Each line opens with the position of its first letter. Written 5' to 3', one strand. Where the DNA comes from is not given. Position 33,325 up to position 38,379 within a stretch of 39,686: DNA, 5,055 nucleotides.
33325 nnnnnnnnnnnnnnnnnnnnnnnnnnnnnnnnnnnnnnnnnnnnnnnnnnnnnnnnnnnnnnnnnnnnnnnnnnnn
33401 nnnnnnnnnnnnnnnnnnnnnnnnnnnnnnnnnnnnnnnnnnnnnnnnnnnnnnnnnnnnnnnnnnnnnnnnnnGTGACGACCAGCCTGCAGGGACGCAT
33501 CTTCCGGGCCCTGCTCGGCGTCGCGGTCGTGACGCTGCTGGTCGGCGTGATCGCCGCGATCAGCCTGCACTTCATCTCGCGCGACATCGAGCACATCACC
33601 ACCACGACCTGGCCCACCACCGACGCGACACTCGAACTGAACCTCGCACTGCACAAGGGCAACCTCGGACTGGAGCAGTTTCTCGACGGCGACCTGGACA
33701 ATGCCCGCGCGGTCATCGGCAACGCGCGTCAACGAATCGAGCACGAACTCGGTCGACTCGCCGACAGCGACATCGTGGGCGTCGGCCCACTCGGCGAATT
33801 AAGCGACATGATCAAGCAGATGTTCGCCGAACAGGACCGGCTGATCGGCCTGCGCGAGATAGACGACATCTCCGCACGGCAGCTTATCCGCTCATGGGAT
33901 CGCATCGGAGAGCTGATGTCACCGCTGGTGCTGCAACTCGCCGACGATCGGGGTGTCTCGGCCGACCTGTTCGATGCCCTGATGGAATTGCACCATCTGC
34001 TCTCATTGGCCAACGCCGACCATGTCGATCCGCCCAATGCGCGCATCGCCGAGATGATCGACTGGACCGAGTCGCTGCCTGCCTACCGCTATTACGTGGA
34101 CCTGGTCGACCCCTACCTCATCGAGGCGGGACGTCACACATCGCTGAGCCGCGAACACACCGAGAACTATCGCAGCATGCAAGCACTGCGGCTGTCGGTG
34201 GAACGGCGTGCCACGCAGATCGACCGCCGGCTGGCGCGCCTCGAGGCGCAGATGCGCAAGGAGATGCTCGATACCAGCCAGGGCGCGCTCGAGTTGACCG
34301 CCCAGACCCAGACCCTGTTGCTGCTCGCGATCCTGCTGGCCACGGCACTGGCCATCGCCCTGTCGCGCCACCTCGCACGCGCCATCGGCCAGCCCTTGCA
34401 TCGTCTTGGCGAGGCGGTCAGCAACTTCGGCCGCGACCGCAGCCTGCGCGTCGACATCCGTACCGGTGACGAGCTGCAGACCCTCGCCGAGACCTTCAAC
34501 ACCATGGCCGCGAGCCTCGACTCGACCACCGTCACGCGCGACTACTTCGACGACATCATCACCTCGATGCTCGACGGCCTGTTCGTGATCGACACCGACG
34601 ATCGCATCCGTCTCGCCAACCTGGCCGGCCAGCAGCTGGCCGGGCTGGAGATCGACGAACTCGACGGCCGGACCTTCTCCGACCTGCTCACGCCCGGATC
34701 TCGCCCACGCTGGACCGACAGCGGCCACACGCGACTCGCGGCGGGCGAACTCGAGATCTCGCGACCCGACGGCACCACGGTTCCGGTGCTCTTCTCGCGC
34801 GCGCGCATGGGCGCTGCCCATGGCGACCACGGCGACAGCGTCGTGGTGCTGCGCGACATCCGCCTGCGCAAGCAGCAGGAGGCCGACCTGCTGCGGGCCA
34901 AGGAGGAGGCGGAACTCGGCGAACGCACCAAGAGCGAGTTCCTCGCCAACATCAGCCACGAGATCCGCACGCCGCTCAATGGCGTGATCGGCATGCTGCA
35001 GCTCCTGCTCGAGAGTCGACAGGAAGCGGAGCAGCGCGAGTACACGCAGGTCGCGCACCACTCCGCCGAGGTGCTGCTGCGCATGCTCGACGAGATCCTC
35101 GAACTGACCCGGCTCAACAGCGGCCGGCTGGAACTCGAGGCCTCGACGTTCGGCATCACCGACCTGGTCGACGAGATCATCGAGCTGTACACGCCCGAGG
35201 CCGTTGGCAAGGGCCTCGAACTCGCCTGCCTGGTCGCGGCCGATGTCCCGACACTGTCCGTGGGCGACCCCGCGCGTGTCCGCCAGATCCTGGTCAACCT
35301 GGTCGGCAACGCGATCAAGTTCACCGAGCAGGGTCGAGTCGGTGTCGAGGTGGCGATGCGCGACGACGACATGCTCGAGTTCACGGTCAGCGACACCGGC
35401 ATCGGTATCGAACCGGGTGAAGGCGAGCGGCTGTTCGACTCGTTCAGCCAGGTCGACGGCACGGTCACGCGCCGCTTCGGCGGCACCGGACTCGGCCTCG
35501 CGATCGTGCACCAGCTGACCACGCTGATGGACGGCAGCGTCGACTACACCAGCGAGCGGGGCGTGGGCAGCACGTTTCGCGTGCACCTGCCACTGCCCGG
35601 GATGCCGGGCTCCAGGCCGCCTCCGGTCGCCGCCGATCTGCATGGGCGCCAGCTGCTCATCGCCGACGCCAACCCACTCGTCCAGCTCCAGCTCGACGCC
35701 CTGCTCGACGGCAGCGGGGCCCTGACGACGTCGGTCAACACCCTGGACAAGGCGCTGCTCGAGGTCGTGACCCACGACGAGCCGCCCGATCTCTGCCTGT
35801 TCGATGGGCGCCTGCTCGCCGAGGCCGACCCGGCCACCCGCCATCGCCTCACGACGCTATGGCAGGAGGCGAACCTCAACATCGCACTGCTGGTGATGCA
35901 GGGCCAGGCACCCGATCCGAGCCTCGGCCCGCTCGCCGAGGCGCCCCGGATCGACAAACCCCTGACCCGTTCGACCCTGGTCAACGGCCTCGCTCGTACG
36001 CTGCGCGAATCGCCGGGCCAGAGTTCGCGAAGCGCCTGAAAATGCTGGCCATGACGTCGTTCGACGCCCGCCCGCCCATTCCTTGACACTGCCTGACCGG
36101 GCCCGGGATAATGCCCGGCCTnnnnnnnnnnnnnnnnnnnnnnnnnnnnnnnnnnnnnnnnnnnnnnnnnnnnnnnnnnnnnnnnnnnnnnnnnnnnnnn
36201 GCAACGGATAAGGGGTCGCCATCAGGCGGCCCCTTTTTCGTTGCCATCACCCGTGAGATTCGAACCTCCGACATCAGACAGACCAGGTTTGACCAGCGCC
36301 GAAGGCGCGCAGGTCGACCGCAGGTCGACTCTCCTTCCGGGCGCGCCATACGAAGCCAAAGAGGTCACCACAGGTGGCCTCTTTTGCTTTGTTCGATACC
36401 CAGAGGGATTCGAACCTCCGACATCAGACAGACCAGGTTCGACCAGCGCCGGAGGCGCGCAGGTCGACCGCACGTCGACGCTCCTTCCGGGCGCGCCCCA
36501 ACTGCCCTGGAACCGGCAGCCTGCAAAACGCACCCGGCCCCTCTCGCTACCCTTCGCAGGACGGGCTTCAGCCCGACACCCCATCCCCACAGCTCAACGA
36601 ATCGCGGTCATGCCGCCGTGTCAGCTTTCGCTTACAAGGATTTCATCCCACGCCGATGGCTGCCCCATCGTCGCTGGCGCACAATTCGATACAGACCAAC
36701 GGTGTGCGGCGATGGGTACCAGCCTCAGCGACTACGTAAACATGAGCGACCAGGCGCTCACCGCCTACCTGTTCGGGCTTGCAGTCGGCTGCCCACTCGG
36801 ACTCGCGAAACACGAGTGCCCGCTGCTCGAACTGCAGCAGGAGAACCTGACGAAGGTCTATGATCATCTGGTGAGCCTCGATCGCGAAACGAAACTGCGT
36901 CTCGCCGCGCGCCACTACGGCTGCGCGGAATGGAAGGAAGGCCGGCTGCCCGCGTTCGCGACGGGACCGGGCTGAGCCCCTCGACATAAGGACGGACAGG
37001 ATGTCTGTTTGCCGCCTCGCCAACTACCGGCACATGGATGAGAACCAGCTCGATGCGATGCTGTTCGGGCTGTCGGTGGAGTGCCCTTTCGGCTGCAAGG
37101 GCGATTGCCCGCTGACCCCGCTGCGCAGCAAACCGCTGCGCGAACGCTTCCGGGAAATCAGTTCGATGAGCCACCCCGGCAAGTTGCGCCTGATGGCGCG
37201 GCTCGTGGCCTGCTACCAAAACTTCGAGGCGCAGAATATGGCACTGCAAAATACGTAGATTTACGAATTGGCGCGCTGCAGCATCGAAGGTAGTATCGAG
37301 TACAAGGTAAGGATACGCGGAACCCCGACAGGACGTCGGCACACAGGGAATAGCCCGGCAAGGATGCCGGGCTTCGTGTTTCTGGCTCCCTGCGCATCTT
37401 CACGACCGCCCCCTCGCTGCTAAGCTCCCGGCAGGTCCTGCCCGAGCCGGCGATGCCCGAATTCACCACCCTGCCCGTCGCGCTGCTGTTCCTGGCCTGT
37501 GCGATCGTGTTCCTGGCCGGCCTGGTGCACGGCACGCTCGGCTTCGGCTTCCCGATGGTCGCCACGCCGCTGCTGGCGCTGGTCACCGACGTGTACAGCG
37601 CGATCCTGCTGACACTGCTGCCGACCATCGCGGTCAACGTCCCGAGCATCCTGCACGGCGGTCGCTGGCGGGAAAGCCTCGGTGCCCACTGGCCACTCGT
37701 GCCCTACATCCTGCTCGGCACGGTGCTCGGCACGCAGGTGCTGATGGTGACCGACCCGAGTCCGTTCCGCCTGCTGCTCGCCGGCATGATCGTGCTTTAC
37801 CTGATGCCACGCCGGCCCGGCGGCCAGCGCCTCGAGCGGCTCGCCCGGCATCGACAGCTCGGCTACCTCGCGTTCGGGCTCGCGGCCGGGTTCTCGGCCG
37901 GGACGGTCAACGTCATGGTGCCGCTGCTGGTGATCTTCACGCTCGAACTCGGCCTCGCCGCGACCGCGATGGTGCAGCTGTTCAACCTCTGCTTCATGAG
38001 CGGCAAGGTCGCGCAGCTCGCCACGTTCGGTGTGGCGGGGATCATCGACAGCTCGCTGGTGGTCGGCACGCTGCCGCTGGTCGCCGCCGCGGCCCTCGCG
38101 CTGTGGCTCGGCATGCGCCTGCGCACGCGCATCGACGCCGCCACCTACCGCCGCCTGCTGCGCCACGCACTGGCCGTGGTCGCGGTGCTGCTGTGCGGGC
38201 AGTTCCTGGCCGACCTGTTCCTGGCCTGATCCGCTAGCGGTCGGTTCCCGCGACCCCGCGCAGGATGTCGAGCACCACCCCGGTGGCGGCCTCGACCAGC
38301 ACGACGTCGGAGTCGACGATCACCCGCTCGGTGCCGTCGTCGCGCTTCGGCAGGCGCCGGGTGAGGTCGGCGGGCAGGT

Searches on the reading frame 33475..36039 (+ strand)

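Call 53: search_protein_families(library=pfam, proteins=[window:33475-36039:+])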
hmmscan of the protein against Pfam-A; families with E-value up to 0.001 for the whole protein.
window:33475-36039:+ (854 aa): 7 families
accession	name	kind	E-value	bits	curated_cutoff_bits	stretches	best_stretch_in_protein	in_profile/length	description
PF02518.31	HATPase_c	-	1.4e-29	103.2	26.4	1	597-708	1-110/111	Histidine kinase-, DNA gyrase B-, and HSP90-like ATPase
PF00512.31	HisKA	-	3.1e-20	72.4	26.9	1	486-550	2-66/66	His Kinase A (phospho-acceptor) domain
PF00672.30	HAMP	-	2.3e-10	41.1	25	1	300-348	2-51/53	HAMP domain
PF08448.16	PAS_4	-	4.2e-09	37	23.1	1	365-466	4-109/110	PAS fold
PF13426.13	PAS_9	-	1.2e-06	29.1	27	1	367-462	2-101/103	PAS domain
PF13188.13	PAS_8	-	3.7e-06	27.1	21.8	1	358-407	3-52/65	PAS domain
PF00989.32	PAS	-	8.7e-06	26.2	22.6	1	358-462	3-113/113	PAS fold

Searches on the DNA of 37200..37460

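Call 57: search_rna_families(source=window, start=37200, end=37460, threshold=evalue, max_evalue=10, show_alignments=3)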
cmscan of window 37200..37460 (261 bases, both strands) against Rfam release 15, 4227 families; matches with E-value up to 10: 6.
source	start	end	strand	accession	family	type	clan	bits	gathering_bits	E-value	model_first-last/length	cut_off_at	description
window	37353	37372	-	RF01322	CRISPR-DR9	Gene; CRISPR;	-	18.4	45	0.12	6-25/37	no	CRISPR RNA direct repeat element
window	37351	37378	-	RF01356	CRISPR-DR28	Gene; CRISPR;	-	15.3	35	4.1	1-24/24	no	CRISPR RNA direct repeat element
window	37353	37372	+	RF01322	CRISPR-DR9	Gene; CRISPR;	-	15.1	45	1.1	6-25/37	no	CRISPR RNA direct repeat element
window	37352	37373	-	RF01772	rnk_pseudo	Cis-reg; leader;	-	14.8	55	4.1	76-97/108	no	Pseudomonas rnk leader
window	37341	37371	-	RF01687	Acido-Lenti-1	Gene; sRNA;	-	11.6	37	2.9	1-46/46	no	Acido-Lenti-1 RNA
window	37283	37375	+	RF00195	RsmY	Gene; sRNA;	CL00106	9.7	57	3.5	1-121/121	no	RsmY RNA family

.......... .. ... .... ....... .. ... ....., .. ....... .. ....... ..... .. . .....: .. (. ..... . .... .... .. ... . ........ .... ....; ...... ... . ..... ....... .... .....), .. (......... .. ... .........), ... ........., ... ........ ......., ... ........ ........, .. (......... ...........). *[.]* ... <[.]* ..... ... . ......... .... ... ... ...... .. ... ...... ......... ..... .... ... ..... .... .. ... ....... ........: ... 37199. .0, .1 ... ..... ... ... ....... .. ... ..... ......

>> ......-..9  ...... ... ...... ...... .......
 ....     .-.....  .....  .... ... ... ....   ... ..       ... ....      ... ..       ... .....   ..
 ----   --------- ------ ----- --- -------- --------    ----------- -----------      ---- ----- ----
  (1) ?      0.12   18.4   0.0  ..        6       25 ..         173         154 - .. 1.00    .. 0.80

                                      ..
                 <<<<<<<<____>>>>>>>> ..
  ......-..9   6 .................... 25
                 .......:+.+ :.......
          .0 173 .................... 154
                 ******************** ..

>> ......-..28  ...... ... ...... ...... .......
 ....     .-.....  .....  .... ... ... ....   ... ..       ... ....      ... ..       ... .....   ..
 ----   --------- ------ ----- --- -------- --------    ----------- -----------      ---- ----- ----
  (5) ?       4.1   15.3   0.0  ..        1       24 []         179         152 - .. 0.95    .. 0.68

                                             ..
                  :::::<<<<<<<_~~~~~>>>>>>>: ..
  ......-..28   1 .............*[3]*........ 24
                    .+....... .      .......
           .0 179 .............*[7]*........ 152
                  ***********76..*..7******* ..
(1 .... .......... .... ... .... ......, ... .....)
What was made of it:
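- Closest known: RsmY. Different: The short second RNA at about 37303-37381 resembles RsmX/RsmY in size more than the main element does, but scores only 9.7 bits (call 57).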

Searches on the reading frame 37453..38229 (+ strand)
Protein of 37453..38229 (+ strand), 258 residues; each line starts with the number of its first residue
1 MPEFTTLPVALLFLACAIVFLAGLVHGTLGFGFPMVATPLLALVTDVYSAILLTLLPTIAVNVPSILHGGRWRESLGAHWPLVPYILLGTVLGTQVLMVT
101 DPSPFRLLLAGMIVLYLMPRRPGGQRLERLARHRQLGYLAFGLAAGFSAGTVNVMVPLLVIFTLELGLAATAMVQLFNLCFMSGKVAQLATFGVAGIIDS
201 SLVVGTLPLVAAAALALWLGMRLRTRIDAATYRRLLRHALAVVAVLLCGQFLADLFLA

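Call 53: search_protein_families(library=pfam, proteins=[window:37453-38229:+])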
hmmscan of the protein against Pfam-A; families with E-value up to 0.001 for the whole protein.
window:37453-38229:+ (258 aa): 1 family
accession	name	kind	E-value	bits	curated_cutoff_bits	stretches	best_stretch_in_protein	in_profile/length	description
PF01925.25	TauE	-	3.7e-21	76.3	32.6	1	16-246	2-236/237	Sulfite exporter TauE/SafE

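Call 70: find_homologous_proteins(query=window:37453-38229:+, max_evalue=1e-30)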
Query window:37453-38229:+ (258 aa): 325 proteins with E <= 1e-30 among 8000 candidates; the best 120 are listed.
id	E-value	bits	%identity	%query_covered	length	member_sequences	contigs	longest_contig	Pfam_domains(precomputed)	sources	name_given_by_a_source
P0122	1.0e-154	531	100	100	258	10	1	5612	PF01925.26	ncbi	-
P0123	1.2e-136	472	87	100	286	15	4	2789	PF01925.26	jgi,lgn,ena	jgi:uncharacterized membrane protein YfcA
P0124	8.9e-136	469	88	98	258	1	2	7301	PF01925.26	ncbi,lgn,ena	-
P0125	4.3e-118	411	78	98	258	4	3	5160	PF01925.26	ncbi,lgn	-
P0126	3.0e-116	405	76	98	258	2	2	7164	PF01925.26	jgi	jgi:uncharacterized membrane protein YfcA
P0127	1.6e-113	396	75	98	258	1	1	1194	PF01925.26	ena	-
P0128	3.2e-111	389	72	98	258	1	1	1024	PF01925.26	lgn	-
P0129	4.9e-111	388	73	98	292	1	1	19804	PF01925.26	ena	-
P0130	5.9e-111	388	76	98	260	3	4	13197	PF01925.26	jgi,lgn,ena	-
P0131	1.2e-110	387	73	98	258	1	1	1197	PF01925.26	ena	-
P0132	1.3e-110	387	78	92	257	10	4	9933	PF01925.26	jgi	jgi:hypothetical protein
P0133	2.9e-97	343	73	92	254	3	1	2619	PF01925.26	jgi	-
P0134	4.6e-90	319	67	97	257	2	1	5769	PF01925.26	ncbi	ncbi:MAG TPA: sulfite exporter TauE/SafE family protein [Gammaproteobacteria bacterium]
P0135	4.3e-89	316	65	91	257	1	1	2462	PF01925.26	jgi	-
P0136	2.1e-80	288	61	83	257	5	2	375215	PF01925.26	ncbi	-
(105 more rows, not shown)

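Call 71: find_encoding_contigs(protein=P0124, flank=4000, max_places=2)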
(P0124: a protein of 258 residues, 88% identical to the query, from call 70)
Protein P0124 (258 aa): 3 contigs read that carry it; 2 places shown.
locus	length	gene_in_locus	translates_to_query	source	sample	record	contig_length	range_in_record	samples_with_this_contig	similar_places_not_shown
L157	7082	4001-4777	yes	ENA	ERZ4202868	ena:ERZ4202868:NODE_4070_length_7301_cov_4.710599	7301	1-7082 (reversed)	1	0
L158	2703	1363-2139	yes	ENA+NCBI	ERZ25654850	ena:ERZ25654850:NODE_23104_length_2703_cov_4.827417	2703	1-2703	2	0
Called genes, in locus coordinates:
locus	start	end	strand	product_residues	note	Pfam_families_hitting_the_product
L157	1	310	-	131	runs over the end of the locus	PF06339:Ectoine_synth, PF07883:Cupin_2 (weak)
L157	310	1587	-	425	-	PF00202:Aminotran_3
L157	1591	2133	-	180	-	PF00583:Acetyltransf_1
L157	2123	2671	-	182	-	PF01978:TrmB, PF22381:Staph_reg_Sar_Rot, PF01047:MarR, PF12802:MarR_2, PF13463:HTH_27, PF09339:HTH_IclR (faint), PF12840:HTH_20 (weak), PF13412:HTH_24 (weak)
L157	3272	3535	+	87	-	-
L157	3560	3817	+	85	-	-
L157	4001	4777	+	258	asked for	PF01925:TauE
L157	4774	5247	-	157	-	-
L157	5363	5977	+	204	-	PF01613:Flavin_Reduct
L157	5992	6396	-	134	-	-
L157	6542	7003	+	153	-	PF04353:Rsd_AlgQ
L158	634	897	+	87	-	-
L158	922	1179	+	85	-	-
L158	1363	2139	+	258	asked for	PF01925:TauE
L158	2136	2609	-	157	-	-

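Call 72: find_encoding_contigs(protein=P0130, flank=4000, max_places=3)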
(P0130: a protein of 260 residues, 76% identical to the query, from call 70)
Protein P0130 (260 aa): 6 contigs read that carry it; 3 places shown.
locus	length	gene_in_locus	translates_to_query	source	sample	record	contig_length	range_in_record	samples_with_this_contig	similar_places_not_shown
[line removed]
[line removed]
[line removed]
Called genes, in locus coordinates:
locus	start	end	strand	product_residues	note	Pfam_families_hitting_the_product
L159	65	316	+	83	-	-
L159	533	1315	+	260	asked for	PF01925:TauE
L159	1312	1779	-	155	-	-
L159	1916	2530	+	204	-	PF01613:Flavin_Reduct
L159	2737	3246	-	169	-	-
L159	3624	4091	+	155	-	PF04353:Rsd_AlgQ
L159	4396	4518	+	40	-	-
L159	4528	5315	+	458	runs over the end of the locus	PF18073:Zn_ribbon_LapB, PF13481:AAA_25, PF06745:ATPase, PF23442:DUF7125, PF13541:ChlI (weak)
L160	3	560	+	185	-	?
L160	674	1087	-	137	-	PF01814:Hemerythrin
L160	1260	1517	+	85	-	-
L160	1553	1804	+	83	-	-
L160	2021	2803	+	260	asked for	PF01925:TauE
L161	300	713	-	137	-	PF01814:Hemerythrin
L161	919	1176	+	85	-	-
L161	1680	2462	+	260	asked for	PF01925:TauE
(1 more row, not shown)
